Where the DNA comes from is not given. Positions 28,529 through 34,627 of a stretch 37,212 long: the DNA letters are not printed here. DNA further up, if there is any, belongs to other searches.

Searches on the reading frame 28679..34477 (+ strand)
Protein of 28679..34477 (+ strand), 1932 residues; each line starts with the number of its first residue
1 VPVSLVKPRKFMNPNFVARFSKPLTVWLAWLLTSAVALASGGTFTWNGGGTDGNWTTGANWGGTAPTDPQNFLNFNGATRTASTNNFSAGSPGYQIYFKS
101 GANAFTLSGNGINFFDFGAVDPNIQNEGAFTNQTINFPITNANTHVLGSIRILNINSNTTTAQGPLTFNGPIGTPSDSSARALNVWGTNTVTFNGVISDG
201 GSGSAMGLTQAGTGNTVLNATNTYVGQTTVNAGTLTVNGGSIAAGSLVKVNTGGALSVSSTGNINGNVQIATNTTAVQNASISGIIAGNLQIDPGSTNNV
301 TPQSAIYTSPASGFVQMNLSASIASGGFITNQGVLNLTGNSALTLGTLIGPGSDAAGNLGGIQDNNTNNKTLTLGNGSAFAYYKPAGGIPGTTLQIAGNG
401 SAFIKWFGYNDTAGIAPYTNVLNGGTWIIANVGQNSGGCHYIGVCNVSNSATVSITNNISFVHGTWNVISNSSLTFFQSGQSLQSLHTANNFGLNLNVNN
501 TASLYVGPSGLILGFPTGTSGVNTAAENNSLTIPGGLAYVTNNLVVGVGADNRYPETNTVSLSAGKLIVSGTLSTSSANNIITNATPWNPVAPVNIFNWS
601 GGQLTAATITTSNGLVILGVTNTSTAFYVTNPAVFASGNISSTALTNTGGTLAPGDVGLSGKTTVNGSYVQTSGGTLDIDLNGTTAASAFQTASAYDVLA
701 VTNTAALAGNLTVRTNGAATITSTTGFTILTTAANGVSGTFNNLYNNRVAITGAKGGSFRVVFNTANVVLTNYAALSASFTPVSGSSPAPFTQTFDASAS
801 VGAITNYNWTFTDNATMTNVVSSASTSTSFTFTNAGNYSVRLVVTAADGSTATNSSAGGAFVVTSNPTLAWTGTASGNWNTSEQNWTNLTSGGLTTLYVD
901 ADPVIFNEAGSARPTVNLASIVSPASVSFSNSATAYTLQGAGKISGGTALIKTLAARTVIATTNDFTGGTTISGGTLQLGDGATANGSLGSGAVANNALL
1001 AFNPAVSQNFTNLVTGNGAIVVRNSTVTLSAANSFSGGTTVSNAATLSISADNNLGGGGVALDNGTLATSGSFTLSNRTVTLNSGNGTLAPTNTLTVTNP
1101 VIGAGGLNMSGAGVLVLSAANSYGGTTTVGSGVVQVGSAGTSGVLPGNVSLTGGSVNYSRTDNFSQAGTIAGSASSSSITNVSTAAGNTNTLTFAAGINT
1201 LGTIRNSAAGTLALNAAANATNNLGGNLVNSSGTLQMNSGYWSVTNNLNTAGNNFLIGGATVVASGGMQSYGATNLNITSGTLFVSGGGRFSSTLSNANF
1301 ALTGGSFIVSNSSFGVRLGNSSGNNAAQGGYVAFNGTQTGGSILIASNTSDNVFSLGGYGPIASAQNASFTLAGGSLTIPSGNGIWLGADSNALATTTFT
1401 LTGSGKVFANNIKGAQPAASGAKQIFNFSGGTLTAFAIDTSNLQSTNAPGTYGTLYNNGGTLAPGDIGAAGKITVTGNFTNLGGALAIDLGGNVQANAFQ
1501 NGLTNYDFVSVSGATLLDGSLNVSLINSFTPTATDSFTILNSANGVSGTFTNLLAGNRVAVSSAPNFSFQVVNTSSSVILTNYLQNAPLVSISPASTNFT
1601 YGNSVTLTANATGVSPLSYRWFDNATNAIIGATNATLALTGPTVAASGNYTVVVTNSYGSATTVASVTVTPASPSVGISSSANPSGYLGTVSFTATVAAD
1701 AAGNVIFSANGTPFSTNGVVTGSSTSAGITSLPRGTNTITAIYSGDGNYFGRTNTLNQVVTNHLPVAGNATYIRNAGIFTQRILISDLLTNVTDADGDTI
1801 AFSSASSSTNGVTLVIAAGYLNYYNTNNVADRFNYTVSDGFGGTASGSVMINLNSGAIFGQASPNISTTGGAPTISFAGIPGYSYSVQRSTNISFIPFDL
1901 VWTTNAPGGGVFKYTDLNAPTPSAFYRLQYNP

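Call 4: search_protein_families(library=pfam, proteins=[window:28679-34477:+])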
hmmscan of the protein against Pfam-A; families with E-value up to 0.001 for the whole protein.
window:28679-34477:+ (1932 aa): 8 families
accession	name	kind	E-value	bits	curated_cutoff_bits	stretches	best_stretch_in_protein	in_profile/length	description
PF12951.13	PATR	-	1.9e-11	44.3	27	4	1108-1136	2-30/30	Passenger-associated-transport-repeat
PF17963.7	Big_9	-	1.6e-10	42.2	23.6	1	1762-1852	1-89/89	Bacterial Ig domain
PF16640.11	Big_3_5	-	1.4e-08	35.6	35.5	1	1679-1761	2-88/88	Bacterial Ig-like domain (group 3)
PF13927.12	Ig_3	-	3e-08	34.5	30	1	1588-1656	2-78/78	Immunoglobulin domain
PF18911.6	PKD_4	-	1.8e-07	31.5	27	1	794-854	21-78/85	PKD domain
PF17892.7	Cadherin_5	-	6e-07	29.7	26.5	1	1762-1853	2-97/98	Cadherin-like domain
PF07679.22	I-set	-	8e-06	26.3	23.7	1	1591-1669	4-90/90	Immunoglobulin I-set domain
PF22352.2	K319L-like_PKD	-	4.2e-05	23.9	27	0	797-854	21-78/84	K319L-like, PKD domain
